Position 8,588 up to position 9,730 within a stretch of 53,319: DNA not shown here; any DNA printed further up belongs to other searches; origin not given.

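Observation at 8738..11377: Candidate undescribed system: coiled-coil protein + two paralogous helical proteins + membrane-anchored RCC1-like propeller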

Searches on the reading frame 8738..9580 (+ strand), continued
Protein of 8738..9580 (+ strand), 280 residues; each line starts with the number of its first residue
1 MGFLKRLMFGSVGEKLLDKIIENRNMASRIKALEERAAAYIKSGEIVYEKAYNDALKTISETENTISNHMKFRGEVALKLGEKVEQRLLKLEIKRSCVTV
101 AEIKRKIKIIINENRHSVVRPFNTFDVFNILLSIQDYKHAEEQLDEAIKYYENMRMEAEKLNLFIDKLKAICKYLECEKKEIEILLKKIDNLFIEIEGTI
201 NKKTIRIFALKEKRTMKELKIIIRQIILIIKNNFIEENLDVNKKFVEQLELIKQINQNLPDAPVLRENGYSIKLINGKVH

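Call 59: find_encoding_contigs(protein=P0022, flank=10000, max_places=3)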
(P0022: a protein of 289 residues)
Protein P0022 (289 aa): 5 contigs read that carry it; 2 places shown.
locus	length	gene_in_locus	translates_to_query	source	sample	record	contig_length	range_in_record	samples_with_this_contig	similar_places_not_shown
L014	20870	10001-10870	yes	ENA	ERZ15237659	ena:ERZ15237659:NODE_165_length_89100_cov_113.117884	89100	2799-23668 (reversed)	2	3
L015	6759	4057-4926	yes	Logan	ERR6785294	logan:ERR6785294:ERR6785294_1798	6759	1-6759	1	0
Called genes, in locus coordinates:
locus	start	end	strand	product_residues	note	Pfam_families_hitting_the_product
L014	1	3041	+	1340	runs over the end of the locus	PF16593:Cas9-BH (weak), PF16592:Cas9_REC, PF13395:HNH_4, PF22702:Cas9_RuvC, PF16595:Cas9_PI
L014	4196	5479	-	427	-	-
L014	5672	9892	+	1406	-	PF00069:Pkinase, PF00931:NB-ARC (weak), PF14559:TPR_19 (faint)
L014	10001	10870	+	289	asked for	-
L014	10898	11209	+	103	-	-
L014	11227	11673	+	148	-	-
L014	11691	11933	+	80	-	-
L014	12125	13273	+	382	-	PF00753:Lactamase_B, PF16661:Lactamase_B_6, PF23023:Anti-Pycsar_Apyc1 (weak), PF12706:Lactamase_B_2 (weak), PF07521:RMMBL (faint)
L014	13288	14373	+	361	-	-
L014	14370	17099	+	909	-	PF00012:HSP70, PF06723:MreB_Mbl (faint), PF00012:HSP70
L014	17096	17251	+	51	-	-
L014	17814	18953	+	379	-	-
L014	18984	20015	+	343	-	PF09588:YqaJ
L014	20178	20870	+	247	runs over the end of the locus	PF27148:Slr1353_N (weak)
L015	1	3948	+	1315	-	?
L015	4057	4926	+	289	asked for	-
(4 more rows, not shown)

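Call 60: find_encoding_contigs(protein=P0047, flank=10000, max_places=2)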
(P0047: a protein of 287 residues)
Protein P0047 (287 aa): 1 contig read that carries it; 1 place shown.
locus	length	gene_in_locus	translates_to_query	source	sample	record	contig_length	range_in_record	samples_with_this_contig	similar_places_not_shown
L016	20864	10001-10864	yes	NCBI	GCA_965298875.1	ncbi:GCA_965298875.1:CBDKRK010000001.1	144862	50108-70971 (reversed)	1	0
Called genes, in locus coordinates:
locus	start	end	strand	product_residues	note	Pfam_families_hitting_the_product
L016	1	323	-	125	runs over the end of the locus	-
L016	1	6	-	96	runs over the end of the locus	-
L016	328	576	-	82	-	PF04221:RelB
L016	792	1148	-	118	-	PF13560:HTH_31, PF12844:HTH_19 (weak), PF01381:HTH_3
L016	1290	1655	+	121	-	PF13560:HTH_31 (weak), PF01381:HTH_3, PF12844:HTH_19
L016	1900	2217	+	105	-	-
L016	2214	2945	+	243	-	PF00149:Metallophos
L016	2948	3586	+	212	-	-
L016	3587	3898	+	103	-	-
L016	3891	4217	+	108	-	-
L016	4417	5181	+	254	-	PF00149:Metallophos, PF06874:FBPase_2 (faint), PF12850:Metallophos_2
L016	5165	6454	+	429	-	-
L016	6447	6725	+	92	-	-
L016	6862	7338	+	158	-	-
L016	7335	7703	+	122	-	-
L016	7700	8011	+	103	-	-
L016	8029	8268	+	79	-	-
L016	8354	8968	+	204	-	-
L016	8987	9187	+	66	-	-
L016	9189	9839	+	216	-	PF09339:HTH_IclR (weak), PF00717:Peptidase_S24 (weak)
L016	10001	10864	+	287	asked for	-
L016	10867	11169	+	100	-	-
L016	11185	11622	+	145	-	-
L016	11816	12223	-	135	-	-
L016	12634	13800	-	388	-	PF00165:HTH_AraC (weak), PF12833:HTH_18, PF00165:HTH_AraC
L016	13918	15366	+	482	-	PF13347:MFS_2, PF07690:MFS_1 (weak)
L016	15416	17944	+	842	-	PF25788:Ig_Rha78A_N, PF08531:Bac_rhamnosid_N, PF05592:Bac_rhamnosid, PF17389:Bac_rhamnosid6H, PF17390:Bac_rhamnosid_C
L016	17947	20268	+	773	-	PF00933:Glyco_hydro_3, PF01915:Glyco_hydro_3_C, PF14310:Fn3-like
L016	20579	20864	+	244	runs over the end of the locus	PF00106:adh_short, PF08659:KR, PF23441:SDR (weak), PF13561:adh_short_C2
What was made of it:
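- A possibly prophage-like regulatory block with an S24/HTH repressor-like gene in L016 (call 60).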

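Call 61: find_encoding_contigs(protein=P0037, flank=10000, max_places=3)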
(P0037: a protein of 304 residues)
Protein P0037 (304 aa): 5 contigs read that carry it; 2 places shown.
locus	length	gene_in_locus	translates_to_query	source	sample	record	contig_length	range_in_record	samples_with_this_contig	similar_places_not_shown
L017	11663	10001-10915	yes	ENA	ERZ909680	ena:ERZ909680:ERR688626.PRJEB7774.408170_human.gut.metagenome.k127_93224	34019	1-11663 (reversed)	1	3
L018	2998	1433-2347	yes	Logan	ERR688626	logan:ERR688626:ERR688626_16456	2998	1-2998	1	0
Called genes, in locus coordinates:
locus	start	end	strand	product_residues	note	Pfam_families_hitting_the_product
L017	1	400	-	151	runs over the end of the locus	PF12802:MarR_2, PF22381:Staph_reg_Sar_Rot, PF01047:MarR, PF13463:HTH_27, PF13601:HTH_34 (faint)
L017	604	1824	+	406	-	PF25917:BSH_RND, PF25876:HH_MFP_RND, PF25944:Beta-barrel_RND, PF25954:Beta-barrel_RND_2 (weak), PF25967:RND-MFP_C, PF25989:YknX_C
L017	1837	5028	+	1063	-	PF00873:ACR_tran, PF03176:MMPL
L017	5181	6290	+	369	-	PF00154:RecA_N, PF08423:Rad51, PF06745:ATPase (weak), PF27531:MT3502_N (weak), PF21096:RecA_C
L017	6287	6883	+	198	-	PF21982:RecX_HTH1, PF22448:RepB_primase_C (faint), PF21981:RecX_HTH3 (faint)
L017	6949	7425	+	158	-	PF05656:DUF805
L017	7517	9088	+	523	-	PF00117:GATase, PF07722:Peptidase_C26, PF02540:NAD_synthase (faint), PF00958:GMP_synt_C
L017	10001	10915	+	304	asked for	-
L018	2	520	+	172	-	?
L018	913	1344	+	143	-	-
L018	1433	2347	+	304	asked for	-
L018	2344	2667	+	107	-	-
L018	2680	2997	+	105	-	?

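Call 82: search_protein_families(library=padloc, proteins=[L014:4196-5479:-, L014:5672-9892:+, L014:12125-13273:+, L014:13288-14373:+, L014:14370-17099:+, L014:17814-18953:+, L014:18984-20015:+], max_evalue=0.001)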
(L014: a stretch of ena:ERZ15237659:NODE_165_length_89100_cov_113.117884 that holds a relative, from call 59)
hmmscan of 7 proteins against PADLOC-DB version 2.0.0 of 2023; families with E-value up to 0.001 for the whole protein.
L014:4196-5479:- (427 aa): 0 families

L014:5672-9892:+ (1406 aa): 20 families
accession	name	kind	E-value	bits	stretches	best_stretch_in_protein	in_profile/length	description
PDLC04042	PD-T4-6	-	1.3e-19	69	1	116-308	79-274/292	-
PDLC03920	MkoA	-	3.7e-18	63.2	1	133-318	111-294/1112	-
PDLC04059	PD-T4-6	-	5.3e-17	60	1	111-314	76-284/433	-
PDLC04049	PD-T4-6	-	2e-16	57.9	1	98-315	66-291/442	-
PDLC04044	PD-T4-6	-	4.5e-16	56.9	1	142-308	138-294/372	-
PDLC04053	PD-T4-6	-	6.2e-16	56.7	1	117-312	80-277/311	-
PDLC04058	PD-T4-6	-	2.6e-15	54.4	1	112-310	80-286/460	-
PDLC04054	PD-T4-6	-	1.7e-14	52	1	141-308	110-275/347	-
PDLC04063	PD-T4-6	-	3.3e-13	47.2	1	110-310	83-290/564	-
PDLC04061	PD-T4-6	-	7.7e-13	46.8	1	155-308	133-285/510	-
PDLC04046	PD-T4-6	-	1.6e-12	45.3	1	113-310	83-287/427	-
PDLC04040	PD-T4-6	-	3.9e-12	43.7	1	148-297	108-256/547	-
PDLC04052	PD-T4-6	-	4e-11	40.8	1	150-294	121-264/496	-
PDLC04043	PD-T4-6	-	5e-11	40.3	1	154-312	127-283/452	-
PDLC04050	PD-T4-6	-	1.8e-09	35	1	121-245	138-264/480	-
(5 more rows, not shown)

L014:12125-13273:+ (382 aa): 0 families

L014:13288-14373:+ (361 aa): 0 families

L014:14370-17099:+ (909 aa): 0 families

L014:17814-18953:+ (379 aa): 0 families

L014:18984-20015:+ (343 aa): 0 families
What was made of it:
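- Cas9 and a kinase/NB-ARC/TPR protein whose kinase region matches PD-T4-6/MkoA kinase models, directly upstream in L014 (calls 59, 82).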

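Call 85: fold_search(model_id=the predicted structure, library=viral)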
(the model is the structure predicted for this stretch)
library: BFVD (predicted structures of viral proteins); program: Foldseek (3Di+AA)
matches with E <= 10: 280; with E <= 0.001: 0
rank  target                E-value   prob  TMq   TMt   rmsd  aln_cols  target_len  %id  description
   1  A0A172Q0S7            4.5e-02  0.85  0.29  0.34  39.5       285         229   11  PspA/IM30 family protein [Acinetobacter phage vB_AbaM_ME3]
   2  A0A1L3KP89            1.4e-01  0.44  0.21  0.05  41.4       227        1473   18  (no name in the UniProt tables at hand)
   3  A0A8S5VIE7            1.5e-01  0.75  0.21  0.09  28.2       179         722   11  Major tail protein [Podoviridae sp. ct9H612]
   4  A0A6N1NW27            1.7e-01  0.16  0.17  0.14  36.5       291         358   13  Putative ORFan [Tupanvirus deep ocean]
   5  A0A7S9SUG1            2.6e-01  0.25  0.22  0.07  25.4       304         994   12  Uncharacterized protein [Virus NIOZ-UU159]
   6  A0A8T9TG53            2.8e-01  0.18  0.21  0.14  38.9       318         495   11  (no name in the UniProt tables at hand)
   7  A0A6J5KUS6            2.8e-01  0.11  0.14  0.08  54.7       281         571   12  Endonuclease subunit [uncultured Caudovirales phage]
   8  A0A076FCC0            3.0e-01  0.33  0.23  0.14  41.4       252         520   14  Uncharacterized protein [Penaeus monodon nudivirus]
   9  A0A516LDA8            3.3e-01  0.16  0.19  0.10  42.7       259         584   14  (no name in the UniProt tables at hand)
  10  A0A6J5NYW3            3.7e-01  0.20  0.19  0.10  55.4       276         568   12  Endonuclease subunit [uncultured Caudovirales phage]
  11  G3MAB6                4.3e-01  0.09  0.15  0.07  59.3       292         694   12  Gp375 [Bacillus phage G]
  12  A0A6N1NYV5            4.5e-01  0.72  0.29  0.41  11.0       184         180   12  Synaptosomal-associated protein 29 [Tupanvirus soda lake]
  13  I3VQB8                4.8e-01  0.18  0.23  0.18  41.7       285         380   13  B123 [miniopterid betaherpesvirus 1]
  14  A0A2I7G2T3            5.3e-01  0.14  0.20  0.08  43.8       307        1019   15  Uncharacterized protein [Esparto virus]
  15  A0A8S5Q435            5.6e-01  0.33  0.20  0.10  35.1       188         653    8  Major tail protein [Podoviridae sp. ctza028]
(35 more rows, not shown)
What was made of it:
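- On PspA/IM30/ESCRT-III: The BFVD top hit is a PspA/IM30 protein, but at E 0.045 and TM 0.29-0.34 (call 85).
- The best BFVD Foldseek hit is a phage PspA/IM30 protein: E 0.045, probability 0.85 (call 85).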

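Call 96: search_protein_families(library=padloc, proteins=[L016:1900-2217:+, L016:2214-2945:+, L016:2948-3586:+, L016:4417-5181:+, L016:5165-6454:+, L016:6862-7338:+, L016:7335-7703:+, L016:8354-8968:+, L016:9189-9839:+, L016:11816-12223:-], max_evalue=0.001)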
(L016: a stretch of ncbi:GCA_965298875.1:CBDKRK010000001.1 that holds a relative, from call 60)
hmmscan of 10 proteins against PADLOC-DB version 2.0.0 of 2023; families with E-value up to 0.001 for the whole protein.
L016:1900-2217:+ (105 aa): 0 families

L016:2214-2945:+ (243 aa): 0 families

L016:2948-3586:+ (212 aa): 0 families

L016:4417-5181:+ (254 aa): 0 families

L016:5165-6454:+ (429 aa): 0 families

L016:6862-7338:+ (158 aa): 0 families

L016:7335-7703:+ (122 aa): 0 families

L016:8354-8968:+ (204 aa): 0 families

L016:9189-9839:+ (216 aa): 0 families

L016:11816-12223:- (135 aa): 0 families

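Call 97: search_protein_families(library=pfam, proteins=[L001:1015-1428:+, L001:3547-4215:+, L018:913-1344:+, L016:5165-6454:+, L016:8354-8968:+], max_evalue=0.01)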
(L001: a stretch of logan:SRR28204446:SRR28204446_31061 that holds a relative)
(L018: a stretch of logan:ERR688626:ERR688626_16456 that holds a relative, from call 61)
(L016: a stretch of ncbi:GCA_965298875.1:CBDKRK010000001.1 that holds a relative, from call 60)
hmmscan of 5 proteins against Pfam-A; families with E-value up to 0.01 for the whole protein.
L001:1015-1428:+ (137 aa): 1 family
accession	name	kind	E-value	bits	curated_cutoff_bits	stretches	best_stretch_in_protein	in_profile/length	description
PF12205.13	GIT1_C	-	0.0044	17.7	25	0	67-125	31-92/110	G protein-coupled receptor kinase-interacting protein 1 C term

L001:3547-4215:+ (223 aa): 0 families

L018:913-1344:+ (143 aa): 0 families

L016:5165-6454:+ (429 aa): 0 families

L016:8354-8968:+ (204 aa): 1 family
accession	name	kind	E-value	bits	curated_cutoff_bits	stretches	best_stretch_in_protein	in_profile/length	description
PF02805.21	Ada_Zn_binding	-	9e-05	22.8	23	1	10-51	24-64/65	Metal binding domain of Ada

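Call 101: search_protein_families(library=phrogs, alignment_id=A4, max_evalue=0.01)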
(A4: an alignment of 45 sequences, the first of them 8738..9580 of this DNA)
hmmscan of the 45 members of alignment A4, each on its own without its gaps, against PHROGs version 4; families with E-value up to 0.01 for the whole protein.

A. member 1, window:8738-9580:+ (280 aa): 0 families

B. families by the number of members that match (of 45 scanned): 22 families
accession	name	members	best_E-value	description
phrog_4704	-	3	3.3e-05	tail length tape measure protein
phrog_788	-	2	1.1e-07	tail protein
phrog_9228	-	2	0.00097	tail length tape measure protein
phrog_368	-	1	0.00017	-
phrog_20965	-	1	0.0003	-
phrog_530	-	1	0.00044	head maturation protease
phrog_9367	-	1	0.00056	-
phrog_5660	-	1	0.00067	-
phrog_4780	-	1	0.00093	-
phrog_17491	-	1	0.0012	-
phrog_29609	-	1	0.0023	-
phrog_14971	-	1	0.0035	virion structural protein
phrog_1085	-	1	0.004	-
phrog_6250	-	1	0.0046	-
phrog_35510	-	1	0.0049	-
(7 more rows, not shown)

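Call 105: find_related_loci(query=A1, collection=viral_contigs, flank=10000)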
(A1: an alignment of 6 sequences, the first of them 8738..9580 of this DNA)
Query A1 (280 aa) in viral_contigs; peptide patterns used: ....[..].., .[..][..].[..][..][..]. (x = any residue, [..] = any of these).
260 stretches matched a pattern, but none encodes a relative of the query by tblastn (E <= 1e-3).
